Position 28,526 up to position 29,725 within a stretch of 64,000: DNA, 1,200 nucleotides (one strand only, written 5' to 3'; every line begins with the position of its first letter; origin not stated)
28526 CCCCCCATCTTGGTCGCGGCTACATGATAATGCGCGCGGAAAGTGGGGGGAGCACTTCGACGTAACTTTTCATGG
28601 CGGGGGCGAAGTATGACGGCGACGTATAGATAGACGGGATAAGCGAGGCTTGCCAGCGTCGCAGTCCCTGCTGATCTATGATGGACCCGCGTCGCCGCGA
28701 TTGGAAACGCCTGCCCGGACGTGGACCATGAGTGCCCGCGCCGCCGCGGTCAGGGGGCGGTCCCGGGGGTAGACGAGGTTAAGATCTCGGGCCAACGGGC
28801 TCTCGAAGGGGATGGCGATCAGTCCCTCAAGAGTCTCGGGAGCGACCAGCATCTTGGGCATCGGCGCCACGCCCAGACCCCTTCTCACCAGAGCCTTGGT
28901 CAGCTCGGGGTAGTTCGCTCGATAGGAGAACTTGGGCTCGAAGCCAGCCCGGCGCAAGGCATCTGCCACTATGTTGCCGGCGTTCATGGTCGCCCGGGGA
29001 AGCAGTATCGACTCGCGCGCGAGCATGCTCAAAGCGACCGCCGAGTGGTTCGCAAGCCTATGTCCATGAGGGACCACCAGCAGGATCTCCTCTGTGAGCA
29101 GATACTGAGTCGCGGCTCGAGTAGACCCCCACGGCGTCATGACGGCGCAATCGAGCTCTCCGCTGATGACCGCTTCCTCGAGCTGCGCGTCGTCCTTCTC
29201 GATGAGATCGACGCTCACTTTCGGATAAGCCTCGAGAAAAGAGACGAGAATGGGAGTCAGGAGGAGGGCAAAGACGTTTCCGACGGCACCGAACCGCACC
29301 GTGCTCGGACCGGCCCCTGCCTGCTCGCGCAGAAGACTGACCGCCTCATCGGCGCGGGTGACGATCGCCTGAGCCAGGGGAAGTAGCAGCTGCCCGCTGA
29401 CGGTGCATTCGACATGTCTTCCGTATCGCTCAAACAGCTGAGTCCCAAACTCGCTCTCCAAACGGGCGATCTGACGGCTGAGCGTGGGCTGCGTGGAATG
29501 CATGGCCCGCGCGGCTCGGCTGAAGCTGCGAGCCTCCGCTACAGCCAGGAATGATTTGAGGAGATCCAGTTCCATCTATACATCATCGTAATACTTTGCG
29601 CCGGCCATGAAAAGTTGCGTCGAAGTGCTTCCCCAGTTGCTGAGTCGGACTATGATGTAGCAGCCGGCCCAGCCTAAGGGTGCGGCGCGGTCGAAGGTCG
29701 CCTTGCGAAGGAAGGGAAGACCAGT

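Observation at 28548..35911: An 82-nt element in three gap-free copies defines a candidate LysR regulon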

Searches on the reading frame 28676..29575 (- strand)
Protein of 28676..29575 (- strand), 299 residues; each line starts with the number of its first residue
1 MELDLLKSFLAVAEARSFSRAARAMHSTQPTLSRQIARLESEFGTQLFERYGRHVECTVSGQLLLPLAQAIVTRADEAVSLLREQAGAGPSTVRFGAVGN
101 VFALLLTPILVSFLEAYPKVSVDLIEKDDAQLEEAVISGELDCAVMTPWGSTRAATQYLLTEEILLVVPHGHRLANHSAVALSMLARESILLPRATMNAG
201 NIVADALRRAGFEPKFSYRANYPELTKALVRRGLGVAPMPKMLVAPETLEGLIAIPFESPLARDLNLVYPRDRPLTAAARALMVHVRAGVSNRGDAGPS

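Call 6: search_protein_families(library=pfam, proteins=[window:28676-29575:-])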
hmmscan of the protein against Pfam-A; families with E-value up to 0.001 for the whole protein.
window:28676-29575:- (299 aa): 2 families
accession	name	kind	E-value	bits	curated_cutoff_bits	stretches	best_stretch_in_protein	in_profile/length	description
PF03466.25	LysR_substrate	-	1.1e-41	143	28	1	91-288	6-206/209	LysR substrate binding domain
PF00126.33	HTH_1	-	1.1e-21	76.9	26.6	1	3-62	1-60/60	Bacterial regulatory helix-turn-helix protein, lysR family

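Call 9: find_encoding_contigs(protein=window:28676-29575:-, flank=10000, max_places=10)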
Protein window:28676-29575:- (299 aa): no gene with exactly this product is on record in the collection.

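Call 28: find_homologous_proteins(query=window:28676-29575:-, max_evalue=1e-20)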
Query window:28676-29575:- (299 aa): 556 proteins with E <= 1e-20 among 8000 candidates; the best 120 are listed.
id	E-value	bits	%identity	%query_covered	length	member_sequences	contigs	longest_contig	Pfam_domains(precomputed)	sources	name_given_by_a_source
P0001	7.4e-187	637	100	100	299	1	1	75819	PF00126.34,PF03466.26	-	-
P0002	1.8e-175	600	96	98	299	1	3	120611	PF00126.34,PF03466.26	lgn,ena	-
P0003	5.2e-171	585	92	99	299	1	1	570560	PF00126.34,PF03466.26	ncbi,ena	-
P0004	8.3e-171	585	92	99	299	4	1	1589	PF00126.34,PF03466.26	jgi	jgi:DNA-binding transcriptional LysR family regulator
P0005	2.4e-170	583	92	99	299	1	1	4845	PF00126.34,PF03466.26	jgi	jgi:DNA-binding transcriptional LysR family regulator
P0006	1.7e-169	580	91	99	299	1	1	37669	PF00126.34,PF03466.26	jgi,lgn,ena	-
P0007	4.9e-169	579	92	98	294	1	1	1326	PF00126.34,PF03466.26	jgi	jgi:LysR family transcriptional activator of glutamate synthase operon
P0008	1.3e-166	571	89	99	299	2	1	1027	PF00126.34,PF03466.26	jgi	jgi:DNA-binding transcriptional LysR family regulator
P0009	3.6e-166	569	90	99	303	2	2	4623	PF00126.34,PF03466.26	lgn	-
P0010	2.8e-165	567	90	98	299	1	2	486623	PF00126.34,PF03466.26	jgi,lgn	-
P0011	1.6e-164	564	89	99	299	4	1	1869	PF00126.34,PF03466.26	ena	-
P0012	4.5e-159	546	85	99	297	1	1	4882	PF00126.34,PF03466.26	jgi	jgi:DNA-binding transcriptional LysR family regulator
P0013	5.4e-159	546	87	98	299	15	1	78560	PF00126.34,PF03466.26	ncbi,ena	-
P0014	9.3e-159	545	87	99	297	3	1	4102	PF00126.34,PF03466.26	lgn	-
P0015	2.8e-158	544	86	98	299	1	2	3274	PF00126.34,PF03466.26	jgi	jgi:LysR family hydrogen peroxide-inducible transcriptional activator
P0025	2.4e-155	534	84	98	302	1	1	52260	PF00126.34,PF03466.26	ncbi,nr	ncbi:MAG: hypothetical protein A2133_05065 [Actinobacteria bacterium RBG_16_64_13]|nr:MAG: hypotheti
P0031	7.0e-154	529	83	98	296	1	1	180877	PF00126.34,PF03466.26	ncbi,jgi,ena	jgi:LysR family hydrogen peroxide-inducible transcriptional activator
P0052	1.2e-151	522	83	98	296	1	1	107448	PF00126.34,PF03466.26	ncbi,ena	-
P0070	1.2e-149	515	80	99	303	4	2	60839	PF00126.34,PF03466.26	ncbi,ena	-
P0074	5.5e-149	513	81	99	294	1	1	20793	PF00126.34,PF03466.26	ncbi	-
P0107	3.5e-144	497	78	99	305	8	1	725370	PF00126.34,PF03466.26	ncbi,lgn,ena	-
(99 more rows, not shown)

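Call 29: find_encoding_contigs(protein=P0002, flank=10000, max_places=2)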
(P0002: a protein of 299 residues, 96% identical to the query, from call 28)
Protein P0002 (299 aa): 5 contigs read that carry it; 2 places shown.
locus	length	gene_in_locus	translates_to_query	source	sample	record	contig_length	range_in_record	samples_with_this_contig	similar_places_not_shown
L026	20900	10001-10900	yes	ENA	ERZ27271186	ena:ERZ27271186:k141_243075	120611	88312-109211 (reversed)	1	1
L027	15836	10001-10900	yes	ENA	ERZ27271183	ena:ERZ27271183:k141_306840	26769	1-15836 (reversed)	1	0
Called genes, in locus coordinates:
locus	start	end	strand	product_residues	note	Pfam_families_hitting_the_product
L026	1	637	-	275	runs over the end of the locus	PF00037:Fer4 (faint), PF12837:Fer4_6 (faint), PF12838:Fer4_7 (faint), PF13237:Fer4_10 (faint), PF13187:Fer4_9 (faint), PF13247:Fer4_11, PF13620:CarboxypepD_reg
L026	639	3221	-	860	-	PF21423:AhtL-like_1st, PF00384:Molybdopterin, PF01568:Molydop_binding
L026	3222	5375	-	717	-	PF12838:Fer4_7 (faint), PF13534:Fer4_17 (faint), PF12797:Fer4_2 (faint), PF13183:Fer4_8, PF13187:Fer4_9, PF13237:Fer4_10, PF13484:Fer4_16 (faint), PF02754:CCG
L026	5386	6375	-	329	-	PF01012:ETF, PF00766:ETF_alpha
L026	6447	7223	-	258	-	PF01012:ETF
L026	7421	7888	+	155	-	PF03061:4HBT, PF22636:FlK (weak)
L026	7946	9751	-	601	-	PF02771:Acyl-CoA_dh_N, PF02770:Acyl-CoA_dh_M, PF00441:Acyl-CoA_dh_1, PF08028:Acyl-CoA_dh_2 (faint), PF12806:Acyl-CoA_dh_C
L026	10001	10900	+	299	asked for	PF00126:HTH_1, PF03466:LysR_substrate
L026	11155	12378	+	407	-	PF02771:Acyl-CoA_dh_N, PF02770:Acyl-CoA_dh_M, PF00441:Acyl-CoA_dh_1, PF08028:Acyl-CoA_dh_2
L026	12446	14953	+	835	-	PF21423:AhtL-like_1st, PF00384:Molybdopterin, PF01568:Molydop_binding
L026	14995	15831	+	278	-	PF12838:Fer4_7 (faint), PF13187:Fer4_9 (faint), PF13247:Fer4_11, PF13620:CarboxypepD_reg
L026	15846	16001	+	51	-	-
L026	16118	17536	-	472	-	PF01571:GCV_T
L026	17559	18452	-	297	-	PF00753:Lactamase_B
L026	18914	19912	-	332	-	PF08240:ADH_N, PF00107:ADH_zinc_N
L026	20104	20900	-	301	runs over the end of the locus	PF00175:NAD_binding_1, PF10418:DHODB_Fe-S_bind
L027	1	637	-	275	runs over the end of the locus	PF00037:Fer4 (faint), PF12837:Fer4_6 (faint), PF12838:Fer4_7 (faint), PF13237:Fer4_10 (faint), PF13187:Fer4_9 (faint), PF13247:Fer4_11, PF13620:CarboxypepD_reg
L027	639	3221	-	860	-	PF21423:AhtL-like_1st, PF00384:Molybdopterin, PF01568:Molydop_binding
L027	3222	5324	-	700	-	PF12838:Fer4_7 (faint), PF12797:Fer4_2 (faint), PF13237:Fer4_10, PF13183:Fer4_8, PF13187:Fer4_9, PF13484:Fer4_16 (faint), PF02754:CCG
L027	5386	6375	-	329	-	PF01012:ETF, PF00766:ETF_alpha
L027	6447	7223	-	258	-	PF01012:ETF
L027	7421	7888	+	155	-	PF03061:4HBT, PF22636:FlK (weak)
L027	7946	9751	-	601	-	PF02771:Acyl-CoA_dh_N, PF02770:Acyl-CoA_dh_M, PF00441:Acyl-CoA_dh_1, PF08028:Acyl-CoA_dh_2 (faint), PF12806:Acyl-CoA_dh_C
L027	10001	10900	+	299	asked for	PF00126:HTH_1, PF03466:LysR_substrate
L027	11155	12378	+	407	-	PF02771:Acyl-CoA_dh_N, PF02770:Acyl-CoA_dh_M, PF00441:Acyl-CoA_dh_1, PF08028:Acyl-CoA_dh_2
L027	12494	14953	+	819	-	PF21423:AhtL-like_1st, PF00384:Molybdopterin, PF01568:Molydop_binding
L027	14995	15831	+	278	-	PF12838:Fer4_7 (faint), PF13187:Fer4_9 (faint), PF13247:Fer4_11, PF13620:CarboxypepD_reg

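Call 30: find_encoding_contigs(protein=P0003, flank=10000, max_places=1)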
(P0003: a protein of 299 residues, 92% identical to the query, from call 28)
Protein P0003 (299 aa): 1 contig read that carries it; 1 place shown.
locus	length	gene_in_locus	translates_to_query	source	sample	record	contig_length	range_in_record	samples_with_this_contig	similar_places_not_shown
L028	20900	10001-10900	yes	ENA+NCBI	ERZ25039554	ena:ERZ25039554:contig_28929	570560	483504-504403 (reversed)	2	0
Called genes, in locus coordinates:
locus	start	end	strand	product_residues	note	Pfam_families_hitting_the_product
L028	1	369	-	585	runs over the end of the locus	PF00384:Molybdopterin (weak), PF01568:Molydop_binding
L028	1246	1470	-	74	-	-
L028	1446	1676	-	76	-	PF00070:Pyr_redox (weak)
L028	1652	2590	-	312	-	PF00724:Oxidored_FMN (weak), PF07992:Pyr_redox_2, PF12831:FAD_oxidored, PF13450:NAD_binding_8 (weak)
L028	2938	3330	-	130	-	PF00724:Oxidored_FMN (weak)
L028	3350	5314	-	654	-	PF00724:Oxidored_FMN, PF00890:FAD_binding_2 (faint), PF01134:GIDA (faint), PF01266:DAO (faint), PF01494:FAD_binding_3 (faint), PF07992:Pyr_redox_2, PF13738:Pyr_redox_3 (weak), PF00070:Pyr_redox, +5 more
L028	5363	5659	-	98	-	PF02627:CMD (weak)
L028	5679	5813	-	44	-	-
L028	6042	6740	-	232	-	PF02754:CCG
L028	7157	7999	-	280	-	-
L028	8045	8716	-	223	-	PF01012:ETF, PF00766:ETF_alpha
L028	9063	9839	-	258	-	PF01012:ETF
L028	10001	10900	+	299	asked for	PF00126:HTH_1, PF03466:LysR_substrate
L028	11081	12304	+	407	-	PF02771:Acyl-CoA_dh_N, PF02770:Acyl-CoA_dh_M, PF00441:Acyl-CoA_dh_1, PF08028:Acyl-CoA_dh_2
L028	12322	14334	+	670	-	PF21423:AhtL-like_1st, PF00384:Molybdopterin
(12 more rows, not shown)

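Call 31: find_encoding_contigs(protein=P0013, flank=10000, max_places=1)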
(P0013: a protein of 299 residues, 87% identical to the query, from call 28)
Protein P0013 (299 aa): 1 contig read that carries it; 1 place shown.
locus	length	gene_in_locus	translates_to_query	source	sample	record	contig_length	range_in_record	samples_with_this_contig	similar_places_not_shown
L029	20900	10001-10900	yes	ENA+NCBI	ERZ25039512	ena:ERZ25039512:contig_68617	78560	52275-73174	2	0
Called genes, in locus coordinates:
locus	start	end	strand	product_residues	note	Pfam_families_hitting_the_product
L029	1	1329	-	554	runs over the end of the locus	PF02776:TPP_enzyme_N, PF00205:TPP_enzyme_M, PF02775:TPP_enzyme_C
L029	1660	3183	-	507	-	PF13458:Peripla_BP_6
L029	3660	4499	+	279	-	PF09339:HTH_IclR, PF01614:IclR_C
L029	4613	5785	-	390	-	PF00465:Fe-ADH, PF13685:Fe-ADH_2, PF25137:ADH_Fe_C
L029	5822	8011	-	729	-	PF12838:Fer4_7 (faint), PF00037:Fer4 (faint), PF12797:Fer4_2 (weak), PF13183:Fer4_8, PF13187:Fer4_9, PF13237:Fer4_10, PF13484:Fer4_16 (faint), PF02754:CCG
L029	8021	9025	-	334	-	PF01012:ETF, PF00766:ETF_alpha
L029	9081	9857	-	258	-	PF01012:ETF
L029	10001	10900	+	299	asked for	PF00126:HTH_1, PF03466:LysR_substrate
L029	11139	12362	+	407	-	PF02771:Acyl-CoA_dh_N, PF02770:Acyl-CoA_dh_M, PF00441:Acyl-CoA_dh_1, PF08028:Acyl-CoA_dh_2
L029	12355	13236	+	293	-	PF21423:AhtL-like_1st, PF00384:Molybdopterin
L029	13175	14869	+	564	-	PF00384:Molybdopterin, PF01568:Molydop_binding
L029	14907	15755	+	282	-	PF12838:Fer4_7 (faint), PF13187:Fer4_9 (faint), PF13247:Fer4_11, PF13620:CarboxypepD_reg, PF13715:CarbopepD_reg_2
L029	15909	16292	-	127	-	PF01568:Molydop_binding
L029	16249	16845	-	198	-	-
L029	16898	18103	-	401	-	PF00384:Molybdopterin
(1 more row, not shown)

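Call 32: find_encoding_contigs(protein=P0025, flank=10000, max_places=1)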
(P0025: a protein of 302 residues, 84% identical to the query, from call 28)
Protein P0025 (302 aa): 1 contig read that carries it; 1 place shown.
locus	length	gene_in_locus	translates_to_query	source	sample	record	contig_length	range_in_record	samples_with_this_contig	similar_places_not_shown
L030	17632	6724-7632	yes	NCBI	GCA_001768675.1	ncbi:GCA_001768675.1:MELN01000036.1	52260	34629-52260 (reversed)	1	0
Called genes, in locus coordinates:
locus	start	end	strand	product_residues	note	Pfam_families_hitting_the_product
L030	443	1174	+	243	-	PF01145:Band_7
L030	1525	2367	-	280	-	PF00990:GGDEF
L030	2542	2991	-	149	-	-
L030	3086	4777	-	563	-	PF21162:ETFQO_UQ-bd, PF05187:Fer4_ETF_QO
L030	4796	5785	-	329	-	PF01012:ETF, PF00766:ETF_alpha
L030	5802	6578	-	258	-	PF01012:ETF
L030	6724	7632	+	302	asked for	PF00126:HTH_1, PF03466:LysR_substrate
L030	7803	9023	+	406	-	PF02771:Acyl-CoA_dh_N, PF02770:Acyl-CoA_dh_M, PF00441:Acyl-CoA_dh_1, PF08028:Acyl-CoA_dh_2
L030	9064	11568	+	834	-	PF21423:AhtL-like_1st, PF00384:Molybdopterin, PF01568:Molydop_binding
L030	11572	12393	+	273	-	PF13247:Fer4_11, PF13620:CarboxypepD_reg, PF13715:CarbopepD_reg_2 (weak)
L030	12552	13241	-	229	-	-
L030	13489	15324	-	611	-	-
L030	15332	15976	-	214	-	PF07336:ABATE, PF11706:zf-CGNR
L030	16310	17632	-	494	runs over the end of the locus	PF20695:UbiD_N, PF01977:UbiD, PF20696:UbiD_C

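Call 33: find_encoding_contigs(protein=P0031, flank=10000, max_places=1)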
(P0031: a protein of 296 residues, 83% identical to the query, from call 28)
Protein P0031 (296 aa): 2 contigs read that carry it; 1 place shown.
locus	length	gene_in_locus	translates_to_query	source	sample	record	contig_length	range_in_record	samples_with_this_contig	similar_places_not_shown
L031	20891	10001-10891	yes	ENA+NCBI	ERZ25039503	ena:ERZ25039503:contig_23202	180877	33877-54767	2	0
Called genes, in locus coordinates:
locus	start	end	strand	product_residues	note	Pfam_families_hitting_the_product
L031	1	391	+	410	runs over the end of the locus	PF08309:LVIVD (faint)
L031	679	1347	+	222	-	PF01208:URO-D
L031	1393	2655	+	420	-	PF03358:FMN_red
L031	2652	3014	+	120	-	PF18232:Chalcone_N (faint)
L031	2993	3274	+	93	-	-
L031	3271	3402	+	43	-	-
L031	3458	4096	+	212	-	PF02607:B12-binding_2, PF02310:B12-binding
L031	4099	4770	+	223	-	-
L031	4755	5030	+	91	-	-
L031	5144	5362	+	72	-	PF01208:URO-D (weak)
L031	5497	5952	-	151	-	-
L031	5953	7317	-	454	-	PF12797:Fer4_2 (faint), PF13183:Fer4_8 (weak), PF13187:Fer4_9 (weak), PF13237:Fer4_10 (weak), PF02754:CCG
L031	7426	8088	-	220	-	-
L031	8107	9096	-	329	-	PF01012:ETF, PF00766:ETF_alpha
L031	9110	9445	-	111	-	PF01012:ETF (weak)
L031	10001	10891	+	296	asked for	PF00126:HTH_1, PF03466:LysR_substrate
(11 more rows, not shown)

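Call 34: find_encoding_contigs(protein=P0107, flank=10000, max_places=1)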
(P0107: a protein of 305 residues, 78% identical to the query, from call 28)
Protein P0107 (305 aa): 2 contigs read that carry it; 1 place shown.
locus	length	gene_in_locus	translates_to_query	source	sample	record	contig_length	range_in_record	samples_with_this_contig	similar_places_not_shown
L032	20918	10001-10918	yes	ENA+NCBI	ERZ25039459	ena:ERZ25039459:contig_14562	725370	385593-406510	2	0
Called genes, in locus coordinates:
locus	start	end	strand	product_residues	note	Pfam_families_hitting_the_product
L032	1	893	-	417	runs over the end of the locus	PF02754:CCG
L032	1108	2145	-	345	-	PF02913:FAD-oxidase_C (faint)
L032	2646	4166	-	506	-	PF01565:FAD_binding_4, PF02913:FAD-oxidase_C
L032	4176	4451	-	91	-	-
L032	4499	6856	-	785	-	PF00941:FAD_binding_5, PF14691:Fer4_20, PF00070:Pyr_redox (weak), PF00890:FAD_binding_2 (weak), PF01266:DAO (weak), PF07992:Pyr_redox_2, PF13450:NAD_binding_8, PF03450:CO_deh_flav_C, +6 more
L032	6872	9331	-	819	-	PF01315:Ald_Xan_dh_C, PF02738:MoCoBD_1, PF20256:MoCoBD_2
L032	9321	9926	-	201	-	PF00111:Fer2 (weak), PF01799:Fer2_2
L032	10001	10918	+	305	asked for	PF00126:HTH_1, PF03466:LysR_substrate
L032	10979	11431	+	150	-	-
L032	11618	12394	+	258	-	PF01012:ETF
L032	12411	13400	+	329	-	PF01012:ETF, PF00766:ETF_alpha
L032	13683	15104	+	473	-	PF21162:ETFQO_UQ-bd, PF05187:Fer4_ETF_QO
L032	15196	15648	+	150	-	-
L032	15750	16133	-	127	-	PF07366:SnoaL, PF12680:SnoaL_2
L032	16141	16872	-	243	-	PF00753:Lactamase_B, PF23023:Anti-Pycsar_Apyc1 (weak)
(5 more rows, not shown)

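Call 35: find_encoding_contigs(protein=P0010, flank=10000, max_places=1)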
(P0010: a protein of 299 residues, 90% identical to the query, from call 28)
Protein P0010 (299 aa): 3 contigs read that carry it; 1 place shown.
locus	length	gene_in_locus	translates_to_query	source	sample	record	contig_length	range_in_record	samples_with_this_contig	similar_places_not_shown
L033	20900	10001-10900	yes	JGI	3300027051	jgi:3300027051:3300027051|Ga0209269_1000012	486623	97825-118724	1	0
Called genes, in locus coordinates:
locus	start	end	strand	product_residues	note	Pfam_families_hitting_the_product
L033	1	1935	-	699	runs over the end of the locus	PF00724:Oxidored_FMN, PF13738:Pyr_redox_3 (faint), PF00890:FAD_binding_2 (weak), PF01266:DAO (faint), PF07992:Pyr_redox_2, PF12831:FAD_oxidored, PF13450:NAD_binding_8 (weak), PF00070:Pyr_redox, +1 more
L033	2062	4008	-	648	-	PF00724:Oxidored_FMN, PF01494:FAD_binding_3 (faint), PF00890:FAD_binding_2 (faint), PF13738:Pyr_redox_3 (faint), PF07992:Pyr_redox_2, PF12831:FAD_oxidored (weak), PF13450:NAD_binding_8 (weak), PF00070:Pyr_redox, +4 more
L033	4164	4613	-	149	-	PF02627:CMD (weak)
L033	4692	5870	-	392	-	PF00465:Fe-ADH, PF13685:Fe-ADH_2, PF25137:ADH_Fe_C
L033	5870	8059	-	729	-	PF12838:Fer4_7 (faint), PF12797:Fer4_2 (weak), PF13183:Fer4_8, PF13187:Fer4_9, PF13237:Fer4_10, PF13484:Fer4_16 (faint), PF02754:CCG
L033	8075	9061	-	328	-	PF01012:ETF, PF00766:ETF_alpha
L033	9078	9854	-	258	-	PF01012:ETF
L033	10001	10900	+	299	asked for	PF00126:HTH_1, PF03466:LysR_substrate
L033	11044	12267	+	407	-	PF02771:Acyl-CoA_dh_N, PF02770:Acyl-CoA_dh_M, PF00441:Acyl-CoA_dh_1, PF08028:Acyl-CoA_dh_2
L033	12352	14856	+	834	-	PF21423:AhtL-like_1st, PF00384:Molybdopterin, PF01568:Molydop_binding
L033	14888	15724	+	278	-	PF12838:Fer4_7 (faint), PF13187:Fer4_9 (faint), PF13247:Fer4_11, PF13620:CarboxypepD_reg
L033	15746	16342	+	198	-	PF03352:Adenine_glyco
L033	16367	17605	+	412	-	PF01208:URO-D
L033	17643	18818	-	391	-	-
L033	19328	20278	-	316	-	PF00107:ADH_zinc_N, PF13602:ADH_zinc_N_2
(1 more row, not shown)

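Call 43: search_solved_structures(query=window:28676-29575:-, max_evalue=1e-10)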
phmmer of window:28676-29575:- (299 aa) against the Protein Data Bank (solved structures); distinct sequences matched with E-value up to 1e-10: 32.
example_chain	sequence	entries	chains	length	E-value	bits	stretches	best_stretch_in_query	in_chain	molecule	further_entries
7w06_A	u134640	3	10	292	1.4e-24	90.4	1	1-247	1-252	Transcriptional regulator, LysR family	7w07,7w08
3k1p_A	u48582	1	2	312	1.9e-23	86.6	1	1-244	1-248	HTH-type transcriptional regulator benM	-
3k1n_A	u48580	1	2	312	1.9e-23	86.6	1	1-244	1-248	HTH-type transcriptional regulator benM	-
3k1m_A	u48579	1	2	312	2.6e-23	86.2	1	1-244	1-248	HTH-type transcriptional regulator benM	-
2h99_A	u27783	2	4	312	2.6e-23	86.2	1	1-244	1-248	HTH-type transcriptional regulator benM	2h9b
4gwo_A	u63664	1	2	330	6.8e-22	81.6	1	16-255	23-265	HTH-type transcriptional regulator CysB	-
1al3_A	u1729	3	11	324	1.1e-21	80.9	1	16-253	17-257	CYS REGULON TRANSCRIPTIONAL ACTIVATOR CYSB | HTH-type transcriptional regulator CysB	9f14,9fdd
2h98_A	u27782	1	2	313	8.6e-20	74.7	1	1-243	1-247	HTH-type transcriptional regulator catM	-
8h3v_S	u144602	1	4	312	1.8e-18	70.4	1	1-261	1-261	NtcB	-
7yhj_A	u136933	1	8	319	6.4e-18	68.5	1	1-255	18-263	Probable HTH-type transcriptional regulator LrhA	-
22xo_A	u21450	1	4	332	7.2e-18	68.4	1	1-255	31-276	Probable HTH-type transcriptional regulator LrhA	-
6g4r_B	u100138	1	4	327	7.6e-18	68.3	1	5-269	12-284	Hydrogen peroxide-inducible genes activator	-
6g1d_C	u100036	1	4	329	7.7e-18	68.3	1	5-269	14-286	Hydrogen peroxide-inducible genes activator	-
6g1b_B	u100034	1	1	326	1.4e-17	67.4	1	5-269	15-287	Hydrogen peroxide-inducible genes activator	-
6g1b_J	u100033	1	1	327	1.5e-17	67.3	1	5-269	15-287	Hydrogen peroxide-inducible genes activator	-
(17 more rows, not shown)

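Call 44: search_protein_families(library=ncbifam, proteins=[window:28676-29575:-], max_evalue=0.00001)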
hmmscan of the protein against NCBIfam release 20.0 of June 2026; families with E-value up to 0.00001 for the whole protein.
window:28676-29575:- (299 aa): 53 families (the best 25 are shown)
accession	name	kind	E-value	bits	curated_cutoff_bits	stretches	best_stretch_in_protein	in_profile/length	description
NF053705.1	TransRegGltCGpos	equivalog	2.3e-46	158.4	350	1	1-285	1-288/300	glutamate biosynthesis transcriptional regulator GltC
NF047520.1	trans_act_CidR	equivalog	9.4e-42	143.2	415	1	1-286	1-288/292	cidABC operon transcriptional activator CidR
NF040786.1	LysR_Sec_metab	equivalog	5e-38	130.8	250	1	1-287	1-295/298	selenium metabolism-associated LysR family transcriptional regulator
NF008416.0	PRK11242.1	equivalog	2.9e-37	128.6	277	1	4-293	4-294/300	transcriptional regulator CynR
NF045775.1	acetoin_reg_AlsR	exception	3.1e-37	128.6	430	1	1-241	1-244/290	acetoin biosynthesis transcriptional regulator AlsR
NF007439.0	PRK09986.1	equivalog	1.3e-36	126.5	290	1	2-274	8-283/296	LysR family transcriptional regulator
NF007385.0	PRK09906.1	equivalog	5.8e-32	111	356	1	1-244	1-246/296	DNA-binding transcriptional regulator HcaR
TIGR03339.1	phn_lysR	subfamily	1.5e-31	109.7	341.1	1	6-243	2-237/279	aminoethylphosphonate catabolism associated LysR family transcriptional regulator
NF008361.0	PRK11151.1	equivalog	1.6e-31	109.8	329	1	6-292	6-295/305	DNA-binding transcriptional regulator OxyR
TIGR02424.1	TF_pcaQ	equivalog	5.3e-29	101.1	303.8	1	6-287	8-295/300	pca operon transcription factor PcaQ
NF008410.0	PRK11233.1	equivalog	1.4e-27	96.6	309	1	1-281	1-282/305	nitrogen assimilation transcriptional regulator NAC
NF009326.0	PRK12681.1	equivalog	3.8e-26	92.3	436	1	16-256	17-260/324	HTH-type transcriptional regulator CysB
NF008722.0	PRK11716.1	equivalog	3.3e-25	88.7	246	1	1-246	1-248/293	HTH-type transcriptional activator IlvY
NF040709.1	benzoate_BenM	exception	3.7e-25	88.8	600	1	1-241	1-245/299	benzoate utilization transcription regulator BenM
NF009325.0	PRK12680.1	equivalog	5.5e-25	88.3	482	1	2-288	2-292/327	LysR family transcriptional regulator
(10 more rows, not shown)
